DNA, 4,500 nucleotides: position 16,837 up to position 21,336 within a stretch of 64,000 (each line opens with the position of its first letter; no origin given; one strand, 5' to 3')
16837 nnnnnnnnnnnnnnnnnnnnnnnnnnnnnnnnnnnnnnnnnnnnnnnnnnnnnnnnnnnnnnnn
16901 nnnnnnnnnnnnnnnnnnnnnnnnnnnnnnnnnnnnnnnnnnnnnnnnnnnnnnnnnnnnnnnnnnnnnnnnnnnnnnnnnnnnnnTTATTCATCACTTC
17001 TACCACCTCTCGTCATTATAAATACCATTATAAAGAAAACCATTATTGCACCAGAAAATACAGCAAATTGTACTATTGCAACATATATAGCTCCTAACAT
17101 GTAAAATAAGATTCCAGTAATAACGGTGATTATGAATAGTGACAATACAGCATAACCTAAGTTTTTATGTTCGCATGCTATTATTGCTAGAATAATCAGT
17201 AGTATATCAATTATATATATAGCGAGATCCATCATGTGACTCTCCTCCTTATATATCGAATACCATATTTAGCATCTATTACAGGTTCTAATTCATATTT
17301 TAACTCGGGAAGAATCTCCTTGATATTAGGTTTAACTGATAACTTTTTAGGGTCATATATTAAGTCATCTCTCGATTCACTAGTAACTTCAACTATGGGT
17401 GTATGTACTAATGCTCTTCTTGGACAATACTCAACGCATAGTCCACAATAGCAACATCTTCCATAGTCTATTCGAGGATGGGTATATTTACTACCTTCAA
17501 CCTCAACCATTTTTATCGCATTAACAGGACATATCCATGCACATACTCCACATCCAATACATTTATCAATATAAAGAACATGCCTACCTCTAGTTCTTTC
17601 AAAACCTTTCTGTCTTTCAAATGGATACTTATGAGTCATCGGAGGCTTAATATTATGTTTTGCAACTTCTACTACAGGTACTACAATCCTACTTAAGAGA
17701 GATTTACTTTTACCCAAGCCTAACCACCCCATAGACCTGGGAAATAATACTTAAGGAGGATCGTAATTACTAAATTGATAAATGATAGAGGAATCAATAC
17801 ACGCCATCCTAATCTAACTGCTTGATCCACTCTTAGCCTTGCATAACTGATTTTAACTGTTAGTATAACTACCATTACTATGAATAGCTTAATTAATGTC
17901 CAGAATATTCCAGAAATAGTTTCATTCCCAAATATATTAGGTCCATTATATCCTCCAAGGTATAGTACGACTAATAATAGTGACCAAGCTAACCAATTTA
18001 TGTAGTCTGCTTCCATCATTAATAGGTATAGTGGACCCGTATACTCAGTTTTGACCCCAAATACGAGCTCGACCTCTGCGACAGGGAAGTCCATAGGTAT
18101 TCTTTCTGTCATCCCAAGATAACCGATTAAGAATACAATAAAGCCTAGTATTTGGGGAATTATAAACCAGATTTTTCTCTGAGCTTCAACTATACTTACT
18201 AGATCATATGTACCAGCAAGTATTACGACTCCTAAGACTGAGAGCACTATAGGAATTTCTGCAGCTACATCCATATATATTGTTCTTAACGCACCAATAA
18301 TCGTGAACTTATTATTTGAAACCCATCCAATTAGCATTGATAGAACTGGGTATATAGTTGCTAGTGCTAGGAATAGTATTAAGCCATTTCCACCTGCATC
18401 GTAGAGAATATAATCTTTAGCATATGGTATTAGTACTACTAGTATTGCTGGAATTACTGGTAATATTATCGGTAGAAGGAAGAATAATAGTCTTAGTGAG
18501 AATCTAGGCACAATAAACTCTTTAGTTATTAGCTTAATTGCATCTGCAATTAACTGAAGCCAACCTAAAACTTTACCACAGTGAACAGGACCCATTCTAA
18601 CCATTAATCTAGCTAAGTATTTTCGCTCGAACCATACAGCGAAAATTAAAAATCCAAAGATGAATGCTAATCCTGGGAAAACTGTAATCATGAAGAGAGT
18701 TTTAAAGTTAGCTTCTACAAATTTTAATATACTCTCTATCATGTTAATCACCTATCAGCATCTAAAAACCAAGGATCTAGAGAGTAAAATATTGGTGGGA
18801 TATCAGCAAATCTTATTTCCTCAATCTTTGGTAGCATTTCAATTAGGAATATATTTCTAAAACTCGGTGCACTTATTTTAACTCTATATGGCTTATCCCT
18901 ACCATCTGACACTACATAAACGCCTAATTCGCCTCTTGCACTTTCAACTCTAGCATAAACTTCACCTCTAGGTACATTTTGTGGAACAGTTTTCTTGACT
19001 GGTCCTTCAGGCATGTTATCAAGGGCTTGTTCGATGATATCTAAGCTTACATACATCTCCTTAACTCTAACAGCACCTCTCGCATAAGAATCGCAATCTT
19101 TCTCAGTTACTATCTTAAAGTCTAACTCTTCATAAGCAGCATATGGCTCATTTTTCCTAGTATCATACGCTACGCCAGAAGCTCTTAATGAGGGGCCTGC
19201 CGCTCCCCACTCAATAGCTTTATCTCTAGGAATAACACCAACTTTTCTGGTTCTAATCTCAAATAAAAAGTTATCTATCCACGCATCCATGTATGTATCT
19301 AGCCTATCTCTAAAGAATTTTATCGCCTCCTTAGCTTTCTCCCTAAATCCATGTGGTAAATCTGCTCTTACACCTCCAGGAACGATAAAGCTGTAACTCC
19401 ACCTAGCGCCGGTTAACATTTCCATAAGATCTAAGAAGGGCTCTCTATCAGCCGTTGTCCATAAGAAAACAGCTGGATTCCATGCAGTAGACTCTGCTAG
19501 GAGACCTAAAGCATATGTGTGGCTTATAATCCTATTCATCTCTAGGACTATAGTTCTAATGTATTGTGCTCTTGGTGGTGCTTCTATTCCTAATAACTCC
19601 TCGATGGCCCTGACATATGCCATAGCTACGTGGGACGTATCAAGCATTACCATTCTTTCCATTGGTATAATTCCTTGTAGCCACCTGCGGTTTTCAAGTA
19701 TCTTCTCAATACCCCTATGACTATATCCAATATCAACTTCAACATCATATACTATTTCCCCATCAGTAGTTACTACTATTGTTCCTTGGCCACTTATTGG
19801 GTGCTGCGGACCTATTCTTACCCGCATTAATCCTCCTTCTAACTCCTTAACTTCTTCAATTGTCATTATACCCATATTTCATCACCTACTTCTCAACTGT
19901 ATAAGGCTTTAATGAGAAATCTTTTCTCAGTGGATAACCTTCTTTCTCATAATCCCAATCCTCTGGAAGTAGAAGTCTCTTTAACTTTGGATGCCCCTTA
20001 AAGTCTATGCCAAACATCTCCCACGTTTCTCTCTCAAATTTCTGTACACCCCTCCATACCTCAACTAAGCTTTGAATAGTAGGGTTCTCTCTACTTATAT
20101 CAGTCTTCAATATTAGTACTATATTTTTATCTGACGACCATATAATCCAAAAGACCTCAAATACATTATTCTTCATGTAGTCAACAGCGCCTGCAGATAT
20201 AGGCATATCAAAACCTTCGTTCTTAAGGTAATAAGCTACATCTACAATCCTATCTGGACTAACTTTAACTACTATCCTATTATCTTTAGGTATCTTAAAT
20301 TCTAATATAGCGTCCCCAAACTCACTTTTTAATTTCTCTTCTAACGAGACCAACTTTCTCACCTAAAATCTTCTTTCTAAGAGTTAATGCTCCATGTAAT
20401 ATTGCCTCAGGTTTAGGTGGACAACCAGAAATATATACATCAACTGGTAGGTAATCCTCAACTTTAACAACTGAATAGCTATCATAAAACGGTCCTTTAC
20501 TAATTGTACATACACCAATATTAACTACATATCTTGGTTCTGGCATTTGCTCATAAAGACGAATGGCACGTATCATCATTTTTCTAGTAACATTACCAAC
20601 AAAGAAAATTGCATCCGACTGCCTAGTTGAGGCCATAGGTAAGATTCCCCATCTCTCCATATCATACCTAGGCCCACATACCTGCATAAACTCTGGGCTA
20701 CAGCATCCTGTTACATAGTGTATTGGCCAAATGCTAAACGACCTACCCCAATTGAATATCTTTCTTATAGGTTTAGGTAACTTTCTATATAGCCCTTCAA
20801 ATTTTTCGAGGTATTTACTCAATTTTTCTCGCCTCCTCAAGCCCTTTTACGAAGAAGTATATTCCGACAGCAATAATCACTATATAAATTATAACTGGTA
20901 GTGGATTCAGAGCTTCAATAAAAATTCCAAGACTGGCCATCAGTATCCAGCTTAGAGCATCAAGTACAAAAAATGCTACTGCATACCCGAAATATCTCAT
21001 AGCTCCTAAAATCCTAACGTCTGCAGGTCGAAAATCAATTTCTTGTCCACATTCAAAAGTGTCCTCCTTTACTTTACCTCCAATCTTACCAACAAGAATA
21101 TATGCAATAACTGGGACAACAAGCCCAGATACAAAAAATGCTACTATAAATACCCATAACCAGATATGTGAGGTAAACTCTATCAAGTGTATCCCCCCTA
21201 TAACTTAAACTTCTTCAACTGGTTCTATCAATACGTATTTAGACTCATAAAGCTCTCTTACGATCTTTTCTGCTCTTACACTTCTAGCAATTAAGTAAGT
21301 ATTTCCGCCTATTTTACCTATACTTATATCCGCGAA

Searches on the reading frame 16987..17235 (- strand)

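Call 3: search_protein_families(library=pfam, proteins=[window:16987-17235:-], max_evalue=0.01)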
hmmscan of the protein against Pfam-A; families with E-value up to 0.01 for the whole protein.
window:16987-17235:- (82 aa): 2 families
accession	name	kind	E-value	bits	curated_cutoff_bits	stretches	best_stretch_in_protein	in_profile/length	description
PF00499.25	Oxidored_q3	-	3.7e-10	40.2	33.2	1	17-77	2-62/146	NADH-ubiquinone/plastoquinone oxidoreductase chain 6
PF13244.11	MbhD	-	1.7e-06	28.6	27.2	1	11-72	1-62/67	MBH, subunit D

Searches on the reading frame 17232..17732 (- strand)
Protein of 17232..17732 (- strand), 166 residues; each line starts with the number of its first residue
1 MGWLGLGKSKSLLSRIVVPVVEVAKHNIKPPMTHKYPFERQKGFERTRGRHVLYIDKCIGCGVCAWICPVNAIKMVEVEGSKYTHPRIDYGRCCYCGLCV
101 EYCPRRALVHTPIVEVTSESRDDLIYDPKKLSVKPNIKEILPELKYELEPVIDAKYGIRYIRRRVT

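Call 3: search_protein_families(library=pfam, proteins=[window:17232-17732:-], max_evalue=0.01)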
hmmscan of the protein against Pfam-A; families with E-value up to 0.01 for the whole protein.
window:17232-17732:- (166 aa): 14 families
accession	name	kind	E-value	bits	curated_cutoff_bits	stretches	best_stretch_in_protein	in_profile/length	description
PF00037.32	Fer4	-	4.9e-15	55.1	21.1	2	56-74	6-24/24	4Fe-4S binding domain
PF12838.12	Fer4_7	-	2.6e-10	41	27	1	57-106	1-51/52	4Fe-4S dicluster domain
PF13484.11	Fer4_16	-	2.7e-09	38.1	30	2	57-76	1-20/66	4Fe-4S double cluster binding domain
PF13187.11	Fer4_9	-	3.3e-08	33.9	27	1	57-107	1-51/52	4Fe-4S dicluster domain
PF14697.11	Fer4_21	-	6.4e-08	33.1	35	1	56-105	6-53/59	4Fe-4S dicluster domain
PF12837.12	Fer4_6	-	1.6e-07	31.4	25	1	56-73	7-24/24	4Fe-4S binding domain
PF12797.12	Fer4_2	-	3.2e-06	27.2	24.5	1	55-70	7-22/22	4Fe-4S binding domain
PF13237.11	Fer4_10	-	2.5e-05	24.6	25.5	1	56-104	7-53/53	4Fe-4S dicluster domain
PF25160.1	LdpA_Fe-S-bd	-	0.00015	21.9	27.6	1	56-77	26-47/49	LdpA Fe-S cluster-binding domain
PF13534.11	Fer4_17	-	0.00019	22.3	22.2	0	53-71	41-59/61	4Fe-4S dicluster domain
PF12798.12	Fer4_3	-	0.00027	22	27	1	58-72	1-15/15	4Fe-4S binding domain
PF13183.11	Fer4_8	-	0.00035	21.5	27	0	54-71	50-67/68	4Fe-4S dicluster domain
PF12800.12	Fer4_4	-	0.0012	19.4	24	0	56-70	2-16/17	4Fe-4S binding domain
PF13370.11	Fer4_13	-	0.0082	17.3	24.5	0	56-69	4-17/58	4Fe-4S single cluster domain of Ferredoxin I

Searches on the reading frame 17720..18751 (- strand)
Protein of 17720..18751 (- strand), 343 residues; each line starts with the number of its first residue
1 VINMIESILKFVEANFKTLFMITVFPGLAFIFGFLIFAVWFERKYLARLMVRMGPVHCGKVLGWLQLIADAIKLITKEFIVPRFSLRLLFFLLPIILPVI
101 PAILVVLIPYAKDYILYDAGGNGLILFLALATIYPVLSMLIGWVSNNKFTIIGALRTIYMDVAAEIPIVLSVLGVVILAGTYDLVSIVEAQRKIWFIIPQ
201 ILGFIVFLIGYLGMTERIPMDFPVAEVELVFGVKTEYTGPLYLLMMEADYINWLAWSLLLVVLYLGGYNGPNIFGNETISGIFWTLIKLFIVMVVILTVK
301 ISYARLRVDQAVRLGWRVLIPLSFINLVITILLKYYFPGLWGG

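Call 3: search_protein_families(library=pfam, proteins=[window:17720-18751:-], max_evalue=0.01)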
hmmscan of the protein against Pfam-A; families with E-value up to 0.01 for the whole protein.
window:17720-18751:- (343 aa): 2 families
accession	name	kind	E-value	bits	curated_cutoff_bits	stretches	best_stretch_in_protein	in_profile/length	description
PF00146.26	NADHdh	-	1.6e-83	281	27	1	29-330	8-297/298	NADH dehydrogenase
PF05745.16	CRPA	-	0.0016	18.9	23.6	1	138-216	39-117/150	Chlamydia 15 kDa cysteine-rich outer membrane protein (CRPA)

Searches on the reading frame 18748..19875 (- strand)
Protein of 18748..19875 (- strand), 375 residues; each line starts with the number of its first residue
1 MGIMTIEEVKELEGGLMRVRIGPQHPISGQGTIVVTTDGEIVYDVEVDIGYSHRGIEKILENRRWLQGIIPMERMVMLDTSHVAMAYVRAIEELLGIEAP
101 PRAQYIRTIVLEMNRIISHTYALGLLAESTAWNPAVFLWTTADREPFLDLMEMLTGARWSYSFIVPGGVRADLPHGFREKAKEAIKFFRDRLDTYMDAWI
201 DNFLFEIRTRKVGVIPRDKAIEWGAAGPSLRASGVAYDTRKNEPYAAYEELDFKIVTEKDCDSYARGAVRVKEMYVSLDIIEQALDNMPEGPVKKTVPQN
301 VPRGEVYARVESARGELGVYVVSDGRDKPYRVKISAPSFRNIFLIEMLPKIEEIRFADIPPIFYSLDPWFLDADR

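Call 3: search_protein_families(library=pfam, proteins=[window:18748-19875:-], max_evalue=0.01)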
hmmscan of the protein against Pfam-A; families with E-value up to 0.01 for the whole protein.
window:18748-19875:- (375 aa): 2 families
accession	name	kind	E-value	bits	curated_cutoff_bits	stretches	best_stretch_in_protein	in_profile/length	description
PF00346.24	Complex1_49kDa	-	7.7e-78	261.7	24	2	135-298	6-169/271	Respiratory-chain NADH dehydrogenase, 49 Kd subunit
PF00374.24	NiFeSe_Hases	-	3.1e-06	26.8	25.8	1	54-119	1-66/508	Nickel-dependent hydrogenase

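Call 75: search_solved_structures(query=window:18748-19875:-, max_evalue=1e-30, show_alignments=1)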
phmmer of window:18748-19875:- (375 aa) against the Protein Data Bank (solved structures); distinct sequences matched with E-value up to 1e-30: 54.
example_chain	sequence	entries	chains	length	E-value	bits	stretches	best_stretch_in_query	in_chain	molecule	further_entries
2fug_4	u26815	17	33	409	1.6e-76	261.3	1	7-303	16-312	NADH-quinone oxidoreductase chain 4 | NADH-QUINONE OXIDOREDUCTASE SUBUNIT 4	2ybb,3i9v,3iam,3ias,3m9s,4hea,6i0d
6u8y_L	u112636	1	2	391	7.3e-70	239.4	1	18-375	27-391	NADH dehydrogenase subunit D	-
7eu3_H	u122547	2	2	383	2.7e-67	230.9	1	18-295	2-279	NAD(P)H-quinone oxidoreductase subunit H, chloroplastic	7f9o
8e9g_D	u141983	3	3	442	1.4e-66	228.6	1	16-294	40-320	NADH-quinone oxidoreductase subunit D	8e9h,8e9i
6hum_H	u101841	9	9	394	3.7e-66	227.2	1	17-296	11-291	NAD(P)H-quinone oxidoreductase subunit H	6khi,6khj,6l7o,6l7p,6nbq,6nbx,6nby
9grx_H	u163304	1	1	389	5.1e-66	226.7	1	15-294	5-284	NAD(P)H-quinone oxidoreductase subunit H, chloroplastic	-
7wfg_H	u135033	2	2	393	1.7e-65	225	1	15-295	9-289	NAD(P)H-quinone oxidoreductase subunit H, chloroplastic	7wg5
8ba0_D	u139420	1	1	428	9.8e-65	222.5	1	18-300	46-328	Complex I-49kD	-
8b9z_D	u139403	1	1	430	1e-64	222.5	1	18-300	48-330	Complex I-49kD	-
7arc_D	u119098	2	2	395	1e-64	222.4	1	18-310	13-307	ND7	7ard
8esw_S2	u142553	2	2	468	1.4e-64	222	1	18-300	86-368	Complex I-49kD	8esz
6g2j_D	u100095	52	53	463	1.9e-62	214.9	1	10-299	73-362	NADH dehydrogenase [ubiquinone] iron-sulfur protein 2, mitochondrial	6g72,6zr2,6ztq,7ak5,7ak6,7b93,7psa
9f5x_E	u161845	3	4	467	3.3e-62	214.2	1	18-295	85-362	NADH:ubiquinone oxidoreductase 49 kD subunit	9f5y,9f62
6cfw_L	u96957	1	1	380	7.7e-62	213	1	17-374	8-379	Membrane-bound hydrogenase subunit alpha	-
8bpx_D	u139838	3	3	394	1.5e-61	212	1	19-296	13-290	NADH dehydrogenase [ubiquinone] iron-sulfur protein 2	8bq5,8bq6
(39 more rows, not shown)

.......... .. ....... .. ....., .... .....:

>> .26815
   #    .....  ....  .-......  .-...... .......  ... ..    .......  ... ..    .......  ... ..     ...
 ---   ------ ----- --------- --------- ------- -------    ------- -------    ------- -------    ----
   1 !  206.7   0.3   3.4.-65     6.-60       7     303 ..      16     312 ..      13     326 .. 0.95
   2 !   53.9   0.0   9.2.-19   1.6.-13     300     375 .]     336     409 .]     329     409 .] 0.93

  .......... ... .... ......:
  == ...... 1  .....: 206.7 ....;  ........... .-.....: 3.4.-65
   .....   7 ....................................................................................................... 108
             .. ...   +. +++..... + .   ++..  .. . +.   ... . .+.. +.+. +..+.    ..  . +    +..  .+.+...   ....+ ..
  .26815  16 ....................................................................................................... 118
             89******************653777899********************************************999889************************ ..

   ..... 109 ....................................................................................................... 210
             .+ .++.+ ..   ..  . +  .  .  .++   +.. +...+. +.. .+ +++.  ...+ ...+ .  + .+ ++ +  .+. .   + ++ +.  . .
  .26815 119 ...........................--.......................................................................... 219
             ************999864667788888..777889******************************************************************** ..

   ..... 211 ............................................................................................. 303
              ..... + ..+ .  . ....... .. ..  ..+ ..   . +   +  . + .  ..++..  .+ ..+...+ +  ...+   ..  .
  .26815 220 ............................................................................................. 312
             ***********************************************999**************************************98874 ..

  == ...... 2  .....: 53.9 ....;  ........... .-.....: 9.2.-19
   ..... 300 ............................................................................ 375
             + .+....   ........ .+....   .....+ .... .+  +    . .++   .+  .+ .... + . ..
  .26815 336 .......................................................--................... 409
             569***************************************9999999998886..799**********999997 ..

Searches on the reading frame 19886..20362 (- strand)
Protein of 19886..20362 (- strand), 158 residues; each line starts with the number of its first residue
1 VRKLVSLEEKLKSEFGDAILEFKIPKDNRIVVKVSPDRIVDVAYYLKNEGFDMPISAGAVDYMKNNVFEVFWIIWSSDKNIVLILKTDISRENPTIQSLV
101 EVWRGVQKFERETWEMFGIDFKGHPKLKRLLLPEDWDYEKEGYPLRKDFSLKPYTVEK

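Call 3: search_protein_families(library=pfam, proteins=[window:19886-20362:-], max_evalue=0.01)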
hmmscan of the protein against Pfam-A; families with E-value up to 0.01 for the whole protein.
window:19886-20362:- (158 aa): 1 family
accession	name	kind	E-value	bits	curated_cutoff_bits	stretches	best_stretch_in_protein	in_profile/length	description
PF00329.25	Complex1_30kDa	-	2.3e-36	125.5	22.5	1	32-154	1-123/124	Respiratory-chain NADH dehydrogenase, 30 Kd subunit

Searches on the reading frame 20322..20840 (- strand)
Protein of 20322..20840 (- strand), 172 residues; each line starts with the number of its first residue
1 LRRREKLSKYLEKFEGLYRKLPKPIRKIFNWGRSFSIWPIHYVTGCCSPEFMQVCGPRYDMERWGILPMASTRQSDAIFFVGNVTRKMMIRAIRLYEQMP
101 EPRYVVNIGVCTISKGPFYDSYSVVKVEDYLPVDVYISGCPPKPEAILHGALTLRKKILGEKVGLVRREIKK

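Call 3: search_protein_families(library=pfam, proteins=[window:20322-20840:-], max_evalue=0.01)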
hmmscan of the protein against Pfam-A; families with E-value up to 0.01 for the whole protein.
window:20322-20840:- (172 aa): 1 family
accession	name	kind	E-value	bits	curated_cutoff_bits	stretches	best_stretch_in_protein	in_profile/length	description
PF01058.29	Oxidored_q6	-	1.6e-21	76.8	27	1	46-152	3-126/128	NADH ubiquinone oxidoreductase, 20 Kd subunit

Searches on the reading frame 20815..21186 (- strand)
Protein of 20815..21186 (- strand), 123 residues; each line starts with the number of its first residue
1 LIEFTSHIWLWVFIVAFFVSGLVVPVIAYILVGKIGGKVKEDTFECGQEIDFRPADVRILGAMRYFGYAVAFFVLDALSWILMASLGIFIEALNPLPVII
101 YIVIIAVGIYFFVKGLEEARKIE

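Call 3: search_protein_families(library=pfam, proteins=[window:20815-21186:-], max_evalue=0.01)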
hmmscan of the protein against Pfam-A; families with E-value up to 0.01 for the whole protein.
window:20815-21186:- (123 aa): 2 families
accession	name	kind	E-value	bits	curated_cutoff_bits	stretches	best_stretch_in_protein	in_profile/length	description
PF00507.24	Oxidored_q4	-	1.6e-05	25.5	23.3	1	26-114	6-93/99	NADH-ubiquinone/plastoquinone oxidoreductase, chain 3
PF05751.16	FixH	-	0.0048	17.3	23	0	7-51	2-50/150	FixH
